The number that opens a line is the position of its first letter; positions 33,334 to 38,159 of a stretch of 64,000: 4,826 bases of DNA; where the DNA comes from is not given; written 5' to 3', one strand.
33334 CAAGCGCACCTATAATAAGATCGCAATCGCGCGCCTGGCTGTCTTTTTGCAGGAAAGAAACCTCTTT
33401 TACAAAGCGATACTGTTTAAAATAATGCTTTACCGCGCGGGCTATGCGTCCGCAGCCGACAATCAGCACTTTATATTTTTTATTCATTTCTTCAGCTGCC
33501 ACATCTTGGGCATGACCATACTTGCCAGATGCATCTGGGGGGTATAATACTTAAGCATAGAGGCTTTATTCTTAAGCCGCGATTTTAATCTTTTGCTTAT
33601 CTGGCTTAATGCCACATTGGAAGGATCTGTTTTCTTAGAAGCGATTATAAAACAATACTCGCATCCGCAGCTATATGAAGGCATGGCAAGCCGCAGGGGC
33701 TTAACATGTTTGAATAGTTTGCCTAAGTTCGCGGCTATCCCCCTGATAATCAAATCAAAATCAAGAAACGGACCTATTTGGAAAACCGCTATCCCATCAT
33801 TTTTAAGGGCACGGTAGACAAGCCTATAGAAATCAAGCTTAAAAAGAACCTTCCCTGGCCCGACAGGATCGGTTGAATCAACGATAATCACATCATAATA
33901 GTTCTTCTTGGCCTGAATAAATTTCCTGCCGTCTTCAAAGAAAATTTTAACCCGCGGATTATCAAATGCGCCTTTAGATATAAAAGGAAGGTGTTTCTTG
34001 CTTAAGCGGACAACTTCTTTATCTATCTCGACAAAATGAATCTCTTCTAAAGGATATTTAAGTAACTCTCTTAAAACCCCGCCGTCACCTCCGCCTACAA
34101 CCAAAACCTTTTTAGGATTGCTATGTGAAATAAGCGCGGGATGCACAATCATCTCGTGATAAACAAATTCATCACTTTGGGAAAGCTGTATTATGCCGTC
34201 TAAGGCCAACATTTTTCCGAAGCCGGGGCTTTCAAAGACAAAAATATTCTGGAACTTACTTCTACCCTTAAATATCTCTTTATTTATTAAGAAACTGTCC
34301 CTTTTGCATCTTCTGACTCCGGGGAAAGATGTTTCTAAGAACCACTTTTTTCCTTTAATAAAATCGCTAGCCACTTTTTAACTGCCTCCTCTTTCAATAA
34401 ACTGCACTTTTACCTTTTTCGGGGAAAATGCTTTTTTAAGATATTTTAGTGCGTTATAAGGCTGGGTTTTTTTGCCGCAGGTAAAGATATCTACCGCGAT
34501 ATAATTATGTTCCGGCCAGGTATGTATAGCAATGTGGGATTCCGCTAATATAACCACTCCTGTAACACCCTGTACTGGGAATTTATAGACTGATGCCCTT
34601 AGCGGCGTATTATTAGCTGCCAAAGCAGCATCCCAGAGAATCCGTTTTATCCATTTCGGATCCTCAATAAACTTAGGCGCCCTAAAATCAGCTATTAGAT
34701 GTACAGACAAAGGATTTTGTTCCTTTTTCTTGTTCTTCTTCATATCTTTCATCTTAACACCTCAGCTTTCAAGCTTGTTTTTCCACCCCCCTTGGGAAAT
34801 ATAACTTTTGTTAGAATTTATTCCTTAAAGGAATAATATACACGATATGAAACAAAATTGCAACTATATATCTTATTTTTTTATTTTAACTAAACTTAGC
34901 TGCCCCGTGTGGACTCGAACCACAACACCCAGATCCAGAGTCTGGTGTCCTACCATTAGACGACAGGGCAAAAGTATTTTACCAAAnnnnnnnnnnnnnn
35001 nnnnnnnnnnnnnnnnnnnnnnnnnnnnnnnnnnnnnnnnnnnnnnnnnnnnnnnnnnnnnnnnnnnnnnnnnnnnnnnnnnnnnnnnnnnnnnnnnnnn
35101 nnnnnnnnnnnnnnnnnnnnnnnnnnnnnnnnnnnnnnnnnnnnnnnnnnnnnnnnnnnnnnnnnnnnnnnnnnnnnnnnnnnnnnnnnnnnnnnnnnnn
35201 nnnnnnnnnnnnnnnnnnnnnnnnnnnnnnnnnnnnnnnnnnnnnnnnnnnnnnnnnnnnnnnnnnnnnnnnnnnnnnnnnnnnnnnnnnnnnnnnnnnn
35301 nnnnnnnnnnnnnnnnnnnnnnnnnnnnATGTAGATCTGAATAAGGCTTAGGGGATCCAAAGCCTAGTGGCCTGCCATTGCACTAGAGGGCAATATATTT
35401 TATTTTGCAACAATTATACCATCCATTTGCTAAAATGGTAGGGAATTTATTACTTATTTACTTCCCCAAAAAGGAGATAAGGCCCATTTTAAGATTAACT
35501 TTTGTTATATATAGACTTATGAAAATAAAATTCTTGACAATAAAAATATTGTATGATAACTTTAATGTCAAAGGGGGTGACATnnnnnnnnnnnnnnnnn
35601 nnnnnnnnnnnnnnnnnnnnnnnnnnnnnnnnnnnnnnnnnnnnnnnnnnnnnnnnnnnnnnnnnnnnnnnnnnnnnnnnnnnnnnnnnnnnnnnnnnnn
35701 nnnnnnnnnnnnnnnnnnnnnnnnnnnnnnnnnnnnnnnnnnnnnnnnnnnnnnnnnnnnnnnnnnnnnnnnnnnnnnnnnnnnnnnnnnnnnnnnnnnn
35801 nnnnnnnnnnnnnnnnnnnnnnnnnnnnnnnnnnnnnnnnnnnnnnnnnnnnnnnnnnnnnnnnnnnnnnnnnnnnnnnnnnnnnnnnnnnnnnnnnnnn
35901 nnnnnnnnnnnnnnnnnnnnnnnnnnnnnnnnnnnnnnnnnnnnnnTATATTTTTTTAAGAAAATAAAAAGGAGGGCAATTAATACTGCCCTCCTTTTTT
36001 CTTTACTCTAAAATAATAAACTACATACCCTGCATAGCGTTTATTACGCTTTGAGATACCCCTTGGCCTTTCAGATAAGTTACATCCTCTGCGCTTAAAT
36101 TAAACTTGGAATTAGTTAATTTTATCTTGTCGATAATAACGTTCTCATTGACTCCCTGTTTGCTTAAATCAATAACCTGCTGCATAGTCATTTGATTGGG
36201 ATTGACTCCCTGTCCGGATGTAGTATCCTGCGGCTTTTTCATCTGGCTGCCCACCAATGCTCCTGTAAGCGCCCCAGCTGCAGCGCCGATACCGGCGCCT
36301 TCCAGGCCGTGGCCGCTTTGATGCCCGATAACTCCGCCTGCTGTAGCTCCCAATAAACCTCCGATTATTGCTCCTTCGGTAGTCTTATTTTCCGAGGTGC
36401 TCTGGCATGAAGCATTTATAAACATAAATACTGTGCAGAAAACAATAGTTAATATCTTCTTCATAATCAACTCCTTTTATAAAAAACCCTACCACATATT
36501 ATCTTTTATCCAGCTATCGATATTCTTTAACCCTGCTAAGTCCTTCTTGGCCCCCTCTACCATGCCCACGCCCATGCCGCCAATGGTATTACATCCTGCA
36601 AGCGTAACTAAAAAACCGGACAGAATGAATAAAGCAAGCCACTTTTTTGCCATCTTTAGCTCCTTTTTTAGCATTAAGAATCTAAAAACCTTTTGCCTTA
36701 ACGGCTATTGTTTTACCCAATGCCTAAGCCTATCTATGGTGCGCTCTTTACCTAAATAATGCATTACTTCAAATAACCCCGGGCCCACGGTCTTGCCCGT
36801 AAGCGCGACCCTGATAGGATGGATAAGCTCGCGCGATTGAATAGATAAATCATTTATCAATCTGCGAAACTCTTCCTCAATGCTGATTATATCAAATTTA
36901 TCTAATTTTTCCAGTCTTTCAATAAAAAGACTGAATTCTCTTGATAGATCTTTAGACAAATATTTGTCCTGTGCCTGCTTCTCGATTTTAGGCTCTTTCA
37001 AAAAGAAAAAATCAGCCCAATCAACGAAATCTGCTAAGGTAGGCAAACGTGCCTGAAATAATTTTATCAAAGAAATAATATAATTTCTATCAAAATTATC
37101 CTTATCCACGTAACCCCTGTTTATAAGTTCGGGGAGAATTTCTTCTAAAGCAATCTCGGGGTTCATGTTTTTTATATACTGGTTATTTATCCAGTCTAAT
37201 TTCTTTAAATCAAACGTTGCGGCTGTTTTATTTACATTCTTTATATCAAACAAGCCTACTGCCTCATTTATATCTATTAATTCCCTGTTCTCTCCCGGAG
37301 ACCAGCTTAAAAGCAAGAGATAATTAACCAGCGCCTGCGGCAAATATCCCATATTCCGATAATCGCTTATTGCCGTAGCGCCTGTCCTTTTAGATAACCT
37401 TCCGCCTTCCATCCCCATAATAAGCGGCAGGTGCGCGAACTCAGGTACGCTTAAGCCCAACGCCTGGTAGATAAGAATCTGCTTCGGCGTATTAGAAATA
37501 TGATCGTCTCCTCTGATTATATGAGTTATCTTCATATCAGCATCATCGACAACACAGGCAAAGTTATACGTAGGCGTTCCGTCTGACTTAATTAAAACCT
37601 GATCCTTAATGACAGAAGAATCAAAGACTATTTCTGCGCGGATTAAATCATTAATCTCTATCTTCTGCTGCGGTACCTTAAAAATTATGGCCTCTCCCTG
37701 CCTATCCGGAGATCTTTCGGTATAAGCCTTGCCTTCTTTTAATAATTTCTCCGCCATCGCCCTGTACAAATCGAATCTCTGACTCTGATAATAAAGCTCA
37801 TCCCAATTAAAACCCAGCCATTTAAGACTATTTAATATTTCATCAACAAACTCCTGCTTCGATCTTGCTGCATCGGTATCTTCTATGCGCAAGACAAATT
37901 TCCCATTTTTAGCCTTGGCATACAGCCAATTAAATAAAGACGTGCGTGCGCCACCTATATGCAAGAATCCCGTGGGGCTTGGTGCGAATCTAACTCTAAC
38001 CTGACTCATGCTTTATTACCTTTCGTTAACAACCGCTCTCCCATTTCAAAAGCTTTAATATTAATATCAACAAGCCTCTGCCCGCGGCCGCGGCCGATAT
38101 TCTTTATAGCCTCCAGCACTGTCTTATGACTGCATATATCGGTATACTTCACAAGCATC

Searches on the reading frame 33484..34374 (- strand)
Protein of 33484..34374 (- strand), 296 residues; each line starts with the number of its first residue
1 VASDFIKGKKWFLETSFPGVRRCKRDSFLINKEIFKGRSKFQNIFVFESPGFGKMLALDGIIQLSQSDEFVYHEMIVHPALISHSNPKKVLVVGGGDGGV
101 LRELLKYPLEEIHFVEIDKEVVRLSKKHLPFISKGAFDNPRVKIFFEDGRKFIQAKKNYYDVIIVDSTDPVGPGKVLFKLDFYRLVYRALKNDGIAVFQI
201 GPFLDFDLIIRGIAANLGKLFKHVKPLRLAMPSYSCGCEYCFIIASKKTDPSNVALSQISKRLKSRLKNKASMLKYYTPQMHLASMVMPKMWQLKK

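Call 70: search_protein_families(library=pfam, proteins=[window:33484-34374:-], max_evalue=0.00001)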
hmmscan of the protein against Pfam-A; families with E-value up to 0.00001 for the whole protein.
window:33484-34374:- (296 aa): 2 families
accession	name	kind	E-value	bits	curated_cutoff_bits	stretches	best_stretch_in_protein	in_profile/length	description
PF01564.23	Spermine_synth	-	1.6e-55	188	22.9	1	69-248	1-179/186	Spermine/spermidine synthase domain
PF17284.7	Spermine_synt_N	-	2.3e-12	47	22.1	1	11-65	2-52/53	Spermidine synthase tetramerisation domain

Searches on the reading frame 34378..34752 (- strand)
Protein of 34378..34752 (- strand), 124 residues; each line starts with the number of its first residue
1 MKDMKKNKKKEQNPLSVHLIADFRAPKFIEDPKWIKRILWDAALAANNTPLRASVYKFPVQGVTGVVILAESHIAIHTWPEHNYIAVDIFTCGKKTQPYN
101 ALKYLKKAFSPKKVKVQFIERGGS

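Call 70: search_protein_families(library=pfam, proteins=[window:34378-34752:-], max_evalue=0.00001)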
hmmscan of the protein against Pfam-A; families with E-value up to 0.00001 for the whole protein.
window:34378-34752:- (124 aa): 1 family
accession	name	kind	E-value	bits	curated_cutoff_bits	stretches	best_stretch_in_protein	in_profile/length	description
PF02675.21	AdoMet_dc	-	1.1e-35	122.6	25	1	18-122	1-107/107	S-adenosylmethionine decarboxylase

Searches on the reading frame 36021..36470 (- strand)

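Call 71: search_protein_families(library=pfam, proteins=[window:36021-36470:-], max_evalue=0.00001)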
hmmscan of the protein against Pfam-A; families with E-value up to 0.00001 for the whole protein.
window:36021-36470:- (149 aa): 3 families
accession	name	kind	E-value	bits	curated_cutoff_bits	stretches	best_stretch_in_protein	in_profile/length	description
PF13488.11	Gly-zipper_Omp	-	9e-10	38.8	25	1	36-79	1-44/46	Glycine zipper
PF13441.11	Gly-zipper_YMGG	-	4.7e-09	36.2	28.9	1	28-76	1-45/45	YMGG-like Gly-zipper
PF05433.20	Rick_17kDa_Anti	-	7.3e-08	32.6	24.2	1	36-77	1-42/43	Glycine zipper 2TM domain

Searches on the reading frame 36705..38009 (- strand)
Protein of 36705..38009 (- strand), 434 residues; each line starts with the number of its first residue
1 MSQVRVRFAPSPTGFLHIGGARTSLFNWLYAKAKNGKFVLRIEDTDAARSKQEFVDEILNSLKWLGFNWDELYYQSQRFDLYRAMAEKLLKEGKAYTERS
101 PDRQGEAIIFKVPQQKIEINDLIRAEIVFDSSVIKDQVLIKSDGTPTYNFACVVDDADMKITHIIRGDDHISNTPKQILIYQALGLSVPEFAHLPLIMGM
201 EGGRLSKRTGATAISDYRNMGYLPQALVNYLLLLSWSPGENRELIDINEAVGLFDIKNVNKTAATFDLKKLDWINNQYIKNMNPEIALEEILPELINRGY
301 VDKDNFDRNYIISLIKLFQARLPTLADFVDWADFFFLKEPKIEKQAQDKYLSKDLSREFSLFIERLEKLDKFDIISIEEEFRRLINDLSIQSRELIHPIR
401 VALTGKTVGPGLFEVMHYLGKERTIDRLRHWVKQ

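Call 34: find_encoding_contigs(protein=window:36705-38009:-, flank=10000, max_places=10)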
Protein window:36705-38009:- (434 aa): 2 contigs read that carry it; 2 places shown.
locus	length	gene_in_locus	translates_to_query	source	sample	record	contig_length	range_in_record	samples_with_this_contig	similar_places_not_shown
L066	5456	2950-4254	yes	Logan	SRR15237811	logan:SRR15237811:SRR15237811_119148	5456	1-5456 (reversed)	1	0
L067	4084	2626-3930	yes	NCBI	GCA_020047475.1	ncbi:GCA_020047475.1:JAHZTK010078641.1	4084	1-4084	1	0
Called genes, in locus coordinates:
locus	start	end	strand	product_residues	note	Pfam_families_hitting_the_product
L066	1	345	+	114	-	?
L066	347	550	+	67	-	PF12797:Fer4_2 (faint), PF12837:Fer4_6 (weak), PF12838:Fer4_7, PF13237:Fer4_10, PF14697:Fer4_21 (weak), PF25160:LdpA_Fe-S-bd (faint), PF00037:Fer4 (faint), PF13187:Fer4_9 (weak)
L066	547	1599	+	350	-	PF01855:POR_N, PF17147:PFOR_II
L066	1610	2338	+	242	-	PF02775:TPP_enzyme_C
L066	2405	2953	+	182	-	PF01558:POR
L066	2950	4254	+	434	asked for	PF00749:tRNA-synt_1c, PF19269:Anticodon_2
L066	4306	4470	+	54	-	-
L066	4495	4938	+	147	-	PF13441:Gly-zipper_YMGG, PF05433:Rick_17kDa_Anti (weak), PF13488:Gly-zipper_Omp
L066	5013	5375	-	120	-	-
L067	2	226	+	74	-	?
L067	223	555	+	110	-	PF01855:POR_N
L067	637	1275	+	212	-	PF01855:POR_N, PF17147:PFOR_II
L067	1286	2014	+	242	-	PF02775:TPP_enzyme_C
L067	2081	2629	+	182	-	PF01558:POR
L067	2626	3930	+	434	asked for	PF00749:tRNA-synt_1c, PF19269:Anticodon_2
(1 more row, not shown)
